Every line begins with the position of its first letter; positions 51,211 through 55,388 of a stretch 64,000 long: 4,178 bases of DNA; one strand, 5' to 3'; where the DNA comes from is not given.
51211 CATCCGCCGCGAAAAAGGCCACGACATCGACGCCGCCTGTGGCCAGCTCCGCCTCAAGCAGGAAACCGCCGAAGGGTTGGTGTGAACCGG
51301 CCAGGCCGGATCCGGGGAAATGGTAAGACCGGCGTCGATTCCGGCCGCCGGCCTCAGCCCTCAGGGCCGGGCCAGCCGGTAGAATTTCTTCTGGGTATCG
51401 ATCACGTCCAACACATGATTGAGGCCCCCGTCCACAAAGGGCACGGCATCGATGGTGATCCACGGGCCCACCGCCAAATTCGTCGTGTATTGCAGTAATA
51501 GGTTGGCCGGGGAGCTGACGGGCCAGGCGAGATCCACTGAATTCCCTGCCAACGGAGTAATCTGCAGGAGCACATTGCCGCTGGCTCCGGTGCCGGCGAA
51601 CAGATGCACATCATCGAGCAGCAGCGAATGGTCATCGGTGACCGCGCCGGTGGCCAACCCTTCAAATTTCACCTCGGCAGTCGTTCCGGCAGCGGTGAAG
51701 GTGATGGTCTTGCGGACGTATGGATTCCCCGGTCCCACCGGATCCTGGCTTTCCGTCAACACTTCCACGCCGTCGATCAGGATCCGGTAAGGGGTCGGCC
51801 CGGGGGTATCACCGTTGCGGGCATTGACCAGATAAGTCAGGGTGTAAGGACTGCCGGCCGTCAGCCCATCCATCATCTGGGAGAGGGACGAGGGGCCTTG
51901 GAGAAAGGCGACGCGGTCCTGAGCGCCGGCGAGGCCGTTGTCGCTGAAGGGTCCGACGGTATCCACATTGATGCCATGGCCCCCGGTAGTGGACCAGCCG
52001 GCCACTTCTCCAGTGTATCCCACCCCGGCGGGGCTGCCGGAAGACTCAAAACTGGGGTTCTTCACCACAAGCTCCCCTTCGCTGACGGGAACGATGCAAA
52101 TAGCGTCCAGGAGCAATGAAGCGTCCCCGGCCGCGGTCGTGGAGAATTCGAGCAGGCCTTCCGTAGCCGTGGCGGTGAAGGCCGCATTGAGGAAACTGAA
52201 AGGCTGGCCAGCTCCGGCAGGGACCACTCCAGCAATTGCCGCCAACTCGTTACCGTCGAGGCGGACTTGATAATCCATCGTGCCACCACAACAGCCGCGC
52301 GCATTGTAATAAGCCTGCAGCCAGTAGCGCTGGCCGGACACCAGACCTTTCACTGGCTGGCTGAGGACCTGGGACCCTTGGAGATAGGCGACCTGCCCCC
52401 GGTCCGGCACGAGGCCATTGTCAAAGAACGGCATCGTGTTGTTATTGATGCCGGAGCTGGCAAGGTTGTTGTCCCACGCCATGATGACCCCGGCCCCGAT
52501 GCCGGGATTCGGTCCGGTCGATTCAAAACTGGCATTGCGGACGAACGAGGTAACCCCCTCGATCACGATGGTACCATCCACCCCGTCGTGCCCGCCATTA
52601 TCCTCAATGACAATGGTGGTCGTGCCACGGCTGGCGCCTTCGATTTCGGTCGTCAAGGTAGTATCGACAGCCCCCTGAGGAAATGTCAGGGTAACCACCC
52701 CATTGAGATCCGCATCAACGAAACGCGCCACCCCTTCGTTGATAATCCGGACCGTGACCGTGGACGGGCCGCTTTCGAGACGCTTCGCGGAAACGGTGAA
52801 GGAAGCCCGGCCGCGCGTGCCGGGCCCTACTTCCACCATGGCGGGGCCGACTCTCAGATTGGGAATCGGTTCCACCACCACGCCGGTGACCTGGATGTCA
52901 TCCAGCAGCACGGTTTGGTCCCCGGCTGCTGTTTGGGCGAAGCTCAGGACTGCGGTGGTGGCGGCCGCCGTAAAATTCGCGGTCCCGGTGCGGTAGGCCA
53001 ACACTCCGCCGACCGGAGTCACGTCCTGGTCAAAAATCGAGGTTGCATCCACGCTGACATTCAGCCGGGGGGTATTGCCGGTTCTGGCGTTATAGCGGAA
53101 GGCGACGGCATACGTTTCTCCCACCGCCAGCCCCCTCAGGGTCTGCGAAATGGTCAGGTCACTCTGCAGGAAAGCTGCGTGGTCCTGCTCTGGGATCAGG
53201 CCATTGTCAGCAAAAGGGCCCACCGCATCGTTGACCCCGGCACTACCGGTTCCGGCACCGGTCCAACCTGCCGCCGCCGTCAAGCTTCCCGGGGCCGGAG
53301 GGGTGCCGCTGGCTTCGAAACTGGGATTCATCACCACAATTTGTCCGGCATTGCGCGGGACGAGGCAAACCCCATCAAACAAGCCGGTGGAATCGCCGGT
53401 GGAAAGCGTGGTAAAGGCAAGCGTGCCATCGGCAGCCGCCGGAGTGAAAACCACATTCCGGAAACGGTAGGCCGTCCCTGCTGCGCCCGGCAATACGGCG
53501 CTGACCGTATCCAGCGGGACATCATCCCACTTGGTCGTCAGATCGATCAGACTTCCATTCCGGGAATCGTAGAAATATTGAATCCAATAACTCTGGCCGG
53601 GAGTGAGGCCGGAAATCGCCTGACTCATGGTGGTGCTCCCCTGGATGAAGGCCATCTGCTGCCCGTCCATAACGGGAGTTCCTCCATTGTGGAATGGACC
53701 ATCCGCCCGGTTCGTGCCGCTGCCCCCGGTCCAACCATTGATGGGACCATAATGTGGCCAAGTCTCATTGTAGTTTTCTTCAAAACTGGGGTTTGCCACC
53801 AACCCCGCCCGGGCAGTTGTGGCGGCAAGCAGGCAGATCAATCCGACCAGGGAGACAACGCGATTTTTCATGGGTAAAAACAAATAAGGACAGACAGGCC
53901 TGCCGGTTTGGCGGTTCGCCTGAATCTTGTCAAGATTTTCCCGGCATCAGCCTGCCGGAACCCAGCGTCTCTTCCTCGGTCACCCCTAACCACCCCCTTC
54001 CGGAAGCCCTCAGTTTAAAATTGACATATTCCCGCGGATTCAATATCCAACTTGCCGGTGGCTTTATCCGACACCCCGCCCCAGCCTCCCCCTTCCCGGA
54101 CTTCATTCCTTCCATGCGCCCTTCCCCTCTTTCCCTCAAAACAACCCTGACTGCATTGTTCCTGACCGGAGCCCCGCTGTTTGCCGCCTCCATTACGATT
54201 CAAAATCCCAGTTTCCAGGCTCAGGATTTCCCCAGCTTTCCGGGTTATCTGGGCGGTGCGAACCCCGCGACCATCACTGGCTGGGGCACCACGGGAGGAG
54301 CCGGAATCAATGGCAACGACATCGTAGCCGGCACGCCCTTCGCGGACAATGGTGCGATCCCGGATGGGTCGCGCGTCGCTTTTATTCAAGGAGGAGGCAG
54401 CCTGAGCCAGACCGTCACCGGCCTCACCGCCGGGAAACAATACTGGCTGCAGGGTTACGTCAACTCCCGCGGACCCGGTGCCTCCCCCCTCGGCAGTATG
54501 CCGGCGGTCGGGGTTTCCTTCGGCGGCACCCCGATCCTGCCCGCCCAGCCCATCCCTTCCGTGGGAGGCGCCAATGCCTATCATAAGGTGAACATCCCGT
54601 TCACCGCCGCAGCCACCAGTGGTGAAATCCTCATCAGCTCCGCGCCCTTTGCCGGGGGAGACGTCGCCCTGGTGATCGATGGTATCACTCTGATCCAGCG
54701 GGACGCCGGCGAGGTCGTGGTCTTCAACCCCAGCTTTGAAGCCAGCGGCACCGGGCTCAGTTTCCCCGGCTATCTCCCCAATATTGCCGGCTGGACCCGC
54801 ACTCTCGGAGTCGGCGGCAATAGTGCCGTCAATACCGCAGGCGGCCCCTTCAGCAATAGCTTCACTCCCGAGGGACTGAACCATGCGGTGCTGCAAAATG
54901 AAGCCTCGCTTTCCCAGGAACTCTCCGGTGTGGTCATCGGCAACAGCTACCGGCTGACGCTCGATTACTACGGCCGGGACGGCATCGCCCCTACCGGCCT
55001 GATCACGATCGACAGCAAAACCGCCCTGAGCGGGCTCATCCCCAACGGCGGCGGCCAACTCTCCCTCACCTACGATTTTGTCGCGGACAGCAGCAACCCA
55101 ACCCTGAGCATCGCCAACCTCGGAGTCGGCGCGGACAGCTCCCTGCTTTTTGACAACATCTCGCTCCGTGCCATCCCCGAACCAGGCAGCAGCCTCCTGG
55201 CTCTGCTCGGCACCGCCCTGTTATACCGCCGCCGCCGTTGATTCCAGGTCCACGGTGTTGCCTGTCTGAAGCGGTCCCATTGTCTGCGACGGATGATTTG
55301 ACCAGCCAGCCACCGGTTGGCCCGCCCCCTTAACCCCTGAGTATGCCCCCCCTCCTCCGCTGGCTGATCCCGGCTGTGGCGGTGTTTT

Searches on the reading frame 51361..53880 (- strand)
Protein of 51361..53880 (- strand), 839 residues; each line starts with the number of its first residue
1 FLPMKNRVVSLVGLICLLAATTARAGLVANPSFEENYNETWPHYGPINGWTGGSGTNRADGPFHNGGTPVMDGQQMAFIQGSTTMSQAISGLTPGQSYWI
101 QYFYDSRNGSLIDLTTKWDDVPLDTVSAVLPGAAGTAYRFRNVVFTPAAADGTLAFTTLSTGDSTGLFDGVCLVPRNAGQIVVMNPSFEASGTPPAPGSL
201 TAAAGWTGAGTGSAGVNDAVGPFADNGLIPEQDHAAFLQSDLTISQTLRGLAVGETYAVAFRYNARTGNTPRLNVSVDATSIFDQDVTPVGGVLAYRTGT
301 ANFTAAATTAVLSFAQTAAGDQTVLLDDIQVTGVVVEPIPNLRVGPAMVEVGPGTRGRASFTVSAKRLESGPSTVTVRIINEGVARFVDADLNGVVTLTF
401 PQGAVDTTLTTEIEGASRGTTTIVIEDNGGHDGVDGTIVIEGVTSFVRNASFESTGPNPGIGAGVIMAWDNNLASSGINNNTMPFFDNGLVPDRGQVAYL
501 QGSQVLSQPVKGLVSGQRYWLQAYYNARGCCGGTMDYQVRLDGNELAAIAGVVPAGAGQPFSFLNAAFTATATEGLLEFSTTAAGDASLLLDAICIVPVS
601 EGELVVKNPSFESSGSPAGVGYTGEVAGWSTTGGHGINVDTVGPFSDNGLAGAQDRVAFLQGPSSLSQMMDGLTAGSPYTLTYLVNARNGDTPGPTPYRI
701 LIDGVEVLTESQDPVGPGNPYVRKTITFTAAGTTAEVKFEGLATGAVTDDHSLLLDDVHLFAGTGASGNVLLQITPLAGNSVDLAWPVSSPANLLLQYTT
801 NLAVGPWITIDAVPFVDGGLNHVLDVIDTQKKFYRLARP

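Call 48: search_protein_families(library=pfam, proteins=[window:51361-53880:-], max_evalue=0.0001)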
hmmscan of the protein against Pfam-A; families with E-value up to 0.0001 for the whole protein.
window:51361-53880:- (839 aa): 1 family
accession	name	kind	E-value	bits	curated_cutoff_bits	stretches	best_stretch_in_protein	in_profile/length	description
PF04862.18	DUF642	-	3.8e-08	33.7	27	1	229-322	53-144/157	Protein of unknown function (DUF642)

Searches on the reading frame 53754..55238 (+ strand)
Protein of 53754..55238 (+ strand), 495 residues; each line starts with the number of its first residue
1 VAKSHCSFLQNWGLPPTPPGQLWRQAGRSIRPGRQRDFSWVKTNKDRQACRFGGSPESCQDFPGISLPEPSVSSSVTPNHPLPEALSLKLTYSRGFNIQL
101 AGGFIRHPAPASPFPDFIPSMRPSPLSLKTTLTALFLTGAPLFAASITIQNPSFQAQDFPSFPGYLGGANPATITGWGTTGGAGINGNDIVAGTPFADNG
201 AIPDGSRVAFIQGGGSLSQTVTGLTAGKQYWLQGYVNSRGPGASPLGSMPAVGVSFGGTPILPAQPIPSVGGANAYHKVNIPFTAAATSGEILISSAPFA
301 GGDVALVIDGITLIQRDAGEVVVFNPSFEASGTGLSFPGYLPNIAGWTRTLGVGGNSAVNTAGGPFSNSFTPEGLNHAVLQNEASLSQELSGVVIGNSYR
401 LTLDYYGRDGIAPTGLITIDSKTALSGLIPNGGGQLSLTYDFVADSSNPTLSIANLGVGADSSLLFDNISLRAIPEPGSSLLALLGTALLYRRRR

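Call 48: search_protein_families(library=pfam, proteins=[window:53754-55238:+], max_evalue=0.0001)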
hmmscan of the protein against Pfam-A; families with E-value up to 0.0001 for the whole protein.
window:53754-55238:+ (495 aa): 1 family
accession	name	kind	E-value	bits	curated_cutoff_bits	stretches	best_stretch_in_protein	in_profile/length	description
PF22825.2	HpiC1-like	-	1.7e-12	48.2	27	1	146-287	2-143/174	HpiC1 cyclase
